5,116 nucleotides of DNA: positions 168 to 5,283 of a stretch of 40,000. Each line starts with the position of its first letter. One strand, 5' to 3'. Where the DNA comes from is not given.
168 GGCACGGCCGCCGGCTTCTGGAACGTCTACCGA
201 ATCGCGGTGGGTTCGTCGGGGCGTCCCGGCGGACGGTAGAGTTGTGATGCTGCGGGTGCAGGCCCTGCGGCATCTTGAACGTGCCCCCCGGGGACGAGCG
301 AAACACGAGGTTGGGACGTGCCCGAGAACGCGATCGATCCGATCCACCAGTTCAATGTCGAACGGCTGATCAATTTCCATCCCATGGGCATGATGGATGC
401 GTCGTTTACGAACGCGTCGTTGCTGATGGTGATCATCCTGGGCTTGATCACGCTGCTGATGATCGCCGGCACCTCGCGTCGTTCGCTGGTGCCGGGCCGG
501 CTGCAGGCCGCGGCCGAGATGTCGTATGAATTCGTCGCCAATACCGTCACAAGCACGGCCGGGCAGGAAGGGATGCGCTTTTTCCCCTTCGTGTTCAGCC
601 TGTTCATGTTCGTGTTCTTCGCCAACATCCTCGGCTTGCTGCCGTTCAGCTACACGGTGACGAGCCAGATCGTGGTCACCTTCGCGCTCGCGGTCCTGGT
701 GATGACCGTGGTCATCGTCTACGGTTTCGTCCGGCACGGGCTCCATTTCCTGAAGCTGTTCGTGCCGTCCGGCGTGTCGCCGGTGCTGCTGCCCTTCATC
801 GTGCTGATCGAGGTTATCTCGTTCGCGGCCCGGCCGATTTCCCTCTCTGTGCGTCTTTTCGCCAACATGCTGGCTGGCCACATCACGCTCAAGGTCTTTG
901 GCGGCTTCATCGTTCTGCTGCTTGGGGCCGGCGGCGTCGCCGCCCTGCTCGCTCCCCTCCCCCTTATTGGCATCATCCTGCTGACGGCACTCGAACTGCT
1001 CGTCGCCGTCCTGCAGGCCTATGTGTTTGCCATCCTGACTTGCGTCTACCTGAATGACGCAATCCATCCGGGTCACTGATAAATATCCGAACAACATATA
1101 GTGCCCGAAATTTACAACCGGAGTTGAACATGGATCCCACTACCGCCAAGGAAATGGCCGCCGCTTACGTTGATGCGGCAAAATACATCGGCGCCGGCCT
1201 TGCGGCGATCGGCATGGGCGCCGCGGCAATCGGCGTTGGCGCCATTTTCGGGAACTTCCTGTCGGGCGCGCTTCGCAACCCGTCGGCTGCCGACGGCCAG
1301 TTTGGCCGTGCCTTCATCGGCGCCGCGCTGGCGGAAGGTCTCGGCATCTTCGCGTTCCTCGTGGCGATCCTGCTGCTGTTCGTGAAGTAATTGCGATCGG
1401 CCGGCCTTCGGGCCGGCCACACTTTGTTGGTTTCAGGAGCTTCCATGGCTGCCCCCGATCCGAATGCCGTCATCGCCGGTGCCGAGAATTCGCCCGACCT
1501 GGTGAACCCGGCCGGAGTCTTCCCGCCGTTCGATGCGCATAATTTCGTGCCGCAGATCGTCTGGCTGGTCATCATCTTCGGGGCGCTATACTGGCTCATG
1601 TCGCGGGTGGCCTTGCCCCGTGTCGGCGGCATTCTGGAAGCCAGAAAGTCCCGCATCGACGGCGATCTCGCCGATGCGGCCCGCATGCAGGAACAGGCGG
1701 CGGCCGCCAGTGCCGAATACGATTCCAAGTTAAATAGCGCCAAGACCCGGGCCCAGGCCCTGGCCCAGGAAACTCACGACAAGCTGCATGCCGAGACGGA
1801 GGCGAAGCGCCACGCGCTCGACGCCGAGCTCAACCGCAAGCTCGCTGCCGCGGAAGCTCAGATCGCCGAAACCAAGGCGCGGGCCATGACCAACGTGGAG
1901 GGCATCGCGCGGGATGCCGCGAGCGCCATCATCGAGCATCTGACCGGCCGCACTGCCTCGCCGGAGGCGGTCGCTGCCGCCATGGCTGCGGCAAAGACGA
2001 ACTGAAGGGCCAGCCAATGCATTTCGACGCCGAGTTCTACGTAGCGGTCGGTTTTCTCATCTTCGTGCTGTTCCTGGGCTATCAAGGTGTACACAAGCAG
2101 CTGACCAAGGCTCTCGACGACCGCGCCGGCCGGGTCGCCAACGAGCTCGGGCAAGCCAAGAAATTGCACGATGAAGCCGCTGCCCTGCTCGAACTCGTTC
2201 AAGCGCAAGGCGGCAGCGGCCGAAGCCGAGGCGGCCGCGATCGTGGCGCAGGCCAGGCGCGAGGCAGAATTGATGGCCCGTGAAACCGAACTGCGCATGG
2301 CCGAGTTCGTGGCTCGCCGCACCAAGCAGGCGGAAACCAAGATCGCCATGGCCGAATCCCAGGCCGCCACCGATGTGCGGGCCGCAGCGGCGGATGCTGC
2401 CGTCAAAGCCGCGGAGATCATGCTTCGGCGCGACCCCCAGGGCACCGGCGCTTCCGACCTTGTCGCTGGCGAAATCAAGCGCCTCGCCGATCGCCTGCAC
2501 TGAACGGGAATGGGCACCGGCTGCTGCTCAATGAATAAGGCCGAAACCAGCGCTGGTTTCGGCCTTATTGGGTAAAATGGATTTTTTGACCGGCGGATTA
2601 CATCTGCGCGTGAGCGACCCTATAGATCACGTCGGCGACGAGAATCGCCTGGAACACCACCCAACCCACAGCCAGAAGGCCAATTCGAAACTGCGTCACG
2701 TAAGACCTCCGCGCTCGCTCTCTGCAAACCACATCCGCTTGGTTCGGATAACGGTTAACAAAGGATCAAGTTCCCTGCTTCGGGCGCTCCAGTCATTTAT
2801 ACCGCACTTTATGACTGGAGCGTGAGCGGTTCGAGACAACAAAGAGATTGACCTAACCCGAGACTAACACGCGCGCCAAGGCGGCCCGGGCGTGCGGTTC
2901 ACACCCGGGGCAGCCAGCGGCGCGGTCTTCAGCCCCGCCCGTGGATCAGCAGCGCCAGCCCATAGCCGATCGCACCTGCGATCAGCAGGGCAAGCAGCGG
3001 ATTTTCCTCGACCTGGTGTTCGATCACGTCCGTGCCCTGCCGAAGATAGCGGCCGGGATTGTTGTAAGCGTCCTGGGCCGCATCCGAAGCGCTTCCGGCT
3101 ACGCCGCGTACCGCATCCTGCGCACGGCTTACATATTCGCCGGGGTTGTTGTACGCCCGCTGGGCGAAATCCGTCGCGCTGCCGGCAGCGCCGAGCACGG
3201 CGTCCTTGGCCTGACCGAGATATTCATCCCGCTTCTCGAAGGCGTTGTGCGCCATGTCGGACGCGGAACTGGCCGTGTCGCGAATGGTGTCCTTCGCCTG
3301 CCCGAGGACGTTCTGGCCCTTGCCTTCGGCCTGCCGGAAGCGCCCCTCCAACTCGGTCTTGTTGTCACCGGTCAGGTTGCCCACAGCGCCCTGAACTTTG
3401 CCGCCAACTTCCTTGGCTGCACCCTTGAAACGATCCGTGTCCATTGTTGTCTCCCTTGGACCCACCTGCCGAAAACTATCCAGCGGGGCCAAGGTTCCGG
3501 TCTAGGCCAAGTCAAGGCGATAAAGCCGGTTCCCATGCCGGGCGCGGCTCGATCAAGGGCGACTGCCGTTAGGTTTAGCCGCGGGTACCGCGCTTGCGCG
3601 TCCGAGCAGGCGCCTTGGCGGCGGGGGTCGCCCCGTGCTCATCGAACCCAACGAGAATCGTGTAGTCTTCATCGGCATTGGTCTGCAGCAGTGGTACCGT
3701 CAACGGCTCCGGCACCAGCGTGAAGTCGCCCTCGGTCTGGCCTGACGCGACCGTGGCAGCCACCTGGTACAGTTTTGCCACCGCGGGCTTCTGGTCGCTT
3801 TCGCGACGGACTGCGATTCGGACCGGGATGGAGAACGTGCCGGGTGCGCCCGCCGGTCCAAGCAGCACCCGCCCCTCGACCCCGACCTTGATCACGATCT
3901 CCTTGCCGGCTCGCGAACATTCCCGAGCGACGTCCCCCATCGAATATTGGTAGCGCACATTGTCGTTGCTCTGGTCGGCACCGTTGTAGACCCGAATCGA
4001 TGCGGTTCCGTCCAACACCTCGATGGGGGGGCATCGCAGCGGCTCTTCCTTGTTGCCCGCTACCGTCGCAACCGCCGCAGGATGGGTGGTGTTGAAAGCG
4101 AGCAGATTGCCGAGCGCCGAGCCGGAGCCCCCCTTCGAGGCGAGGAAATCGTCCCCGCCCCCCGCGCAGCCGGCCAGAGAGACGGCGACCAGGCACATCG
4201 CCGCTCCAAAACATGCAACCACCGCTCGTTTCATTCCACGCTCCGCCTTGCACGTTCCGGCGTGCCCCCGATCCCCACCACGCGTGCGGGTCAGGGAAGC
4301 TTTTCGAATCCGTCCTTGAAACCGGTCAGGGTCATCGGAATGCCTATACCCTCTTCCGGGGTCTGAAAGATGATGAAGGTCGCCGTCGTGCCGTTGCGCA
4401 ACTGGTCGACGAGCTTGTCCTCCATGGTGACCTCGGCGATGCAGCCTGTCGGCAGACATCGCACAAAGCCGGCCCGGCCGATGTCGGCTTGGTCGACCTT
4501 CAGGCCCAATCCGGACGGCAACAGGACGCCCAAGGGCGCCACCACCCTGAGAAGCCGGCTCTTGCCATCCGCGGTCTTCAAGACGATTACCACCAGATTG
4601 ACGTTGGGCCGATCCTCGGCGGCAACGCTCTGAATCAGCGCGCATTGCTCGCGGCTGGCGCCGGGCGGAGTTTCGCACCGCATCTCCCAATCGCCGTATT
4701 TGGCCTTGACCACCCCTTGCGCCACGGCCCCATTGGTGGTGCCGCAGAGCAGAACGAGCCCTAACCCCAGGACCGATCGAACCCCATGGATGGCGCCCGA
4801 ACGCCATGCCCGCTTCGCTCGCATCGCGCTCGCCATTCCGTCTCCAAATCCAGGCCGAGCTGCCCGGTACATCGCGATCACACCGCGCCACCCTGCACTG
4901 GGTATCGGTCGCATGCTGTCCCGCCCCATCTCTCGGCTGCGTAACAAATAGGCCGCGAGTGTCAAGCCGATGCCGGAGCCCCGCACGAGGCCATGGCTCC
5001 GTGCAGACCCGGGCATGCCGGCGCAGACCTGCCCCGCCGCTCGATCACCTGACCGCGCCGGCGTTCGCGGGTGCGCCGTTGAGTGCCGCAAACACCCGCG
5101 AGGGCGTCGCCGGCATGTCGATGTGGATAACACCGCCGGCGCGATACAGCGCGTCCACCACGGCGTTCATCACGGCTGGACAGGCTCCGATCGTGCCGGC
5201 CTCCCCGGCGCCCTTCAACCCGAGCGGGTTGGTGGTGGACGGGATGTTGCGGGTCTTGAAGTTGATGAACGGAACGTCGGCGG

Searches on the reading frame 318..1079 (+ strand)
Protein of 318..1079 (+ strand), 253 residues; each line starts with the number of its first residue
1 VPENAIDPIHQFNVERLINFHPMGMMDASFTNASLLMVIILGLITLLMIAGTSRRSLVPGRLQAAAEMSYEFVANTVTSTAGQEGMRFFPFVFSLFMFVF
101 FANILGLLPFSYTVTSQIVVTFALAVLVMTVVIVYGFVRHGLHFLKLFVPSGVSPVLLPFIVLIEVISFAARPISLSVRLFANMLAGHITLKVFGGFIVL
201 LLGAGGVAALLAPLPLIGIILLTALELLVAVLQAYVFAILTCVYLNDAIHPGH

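Call 14: search_protein_families(library=pfam, proteins=[window:318-1079:+], max_evalue=0.001)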
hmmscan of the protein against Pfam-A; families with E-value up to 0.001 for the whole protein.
window:318-1079:+ (253 aa): 1 family
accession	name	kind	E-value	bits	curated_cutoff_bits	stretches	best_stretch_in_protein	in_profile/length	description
PF00119.25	ATP-synt_A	-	2.2e-63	214.5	33.9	1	36-246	2-217/217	ATP synthase A chain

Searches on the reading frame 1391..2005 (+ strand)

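Call 14: search_protein_families(library=pfam, proteins=[window:1391-2005:+], max_evalue=0.001)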
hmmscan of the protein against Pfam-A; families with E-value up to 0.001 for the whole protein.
window:1391-2005:+ (204 aa): 2 families
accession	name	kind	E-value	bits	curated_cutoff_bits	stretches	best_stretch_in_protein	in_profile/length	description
PF00430.23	ATP-synt_B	-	2.7e-18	66.8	28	1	56-184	2-130/132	ATP synthase B/B' CF(0)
PF02326.20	YMF19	-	1.5e-06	29.4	22.6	1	48-117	4-71/84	Plant ATP synthase F0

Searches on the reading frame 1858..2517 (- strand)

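Call 14: search_protein_families(library=pfam, proteins=[window:1858-2517:-], max_evalue=0.001)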
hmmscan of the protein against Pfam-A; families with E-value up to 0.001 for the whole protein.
window:1858-2517:- (219 aa): 1 family
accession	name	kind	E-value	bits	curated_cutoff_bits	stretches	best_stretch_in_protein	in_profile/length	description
PF10315.14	Aim19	-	0.00084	20.1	29.5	1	46-116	2-74/119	Altered inheritance of mitochondria protein 19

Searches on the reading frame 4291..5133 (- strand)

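Call 14: search_protein_families(library=pfam, proteins=[window:4291-5133:-], max_evalue=0.001)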
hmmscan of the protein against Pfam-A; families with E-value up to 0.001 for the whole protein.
window:4291-5133:- (280 aa): 1 family
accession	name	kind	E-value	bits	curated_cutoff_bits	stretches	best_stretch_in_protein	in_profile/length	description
PF06776.18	IalB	-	5.1e-37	127.4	22.1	1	149-279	1-130/131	Invasion associated locus B (IalB) protein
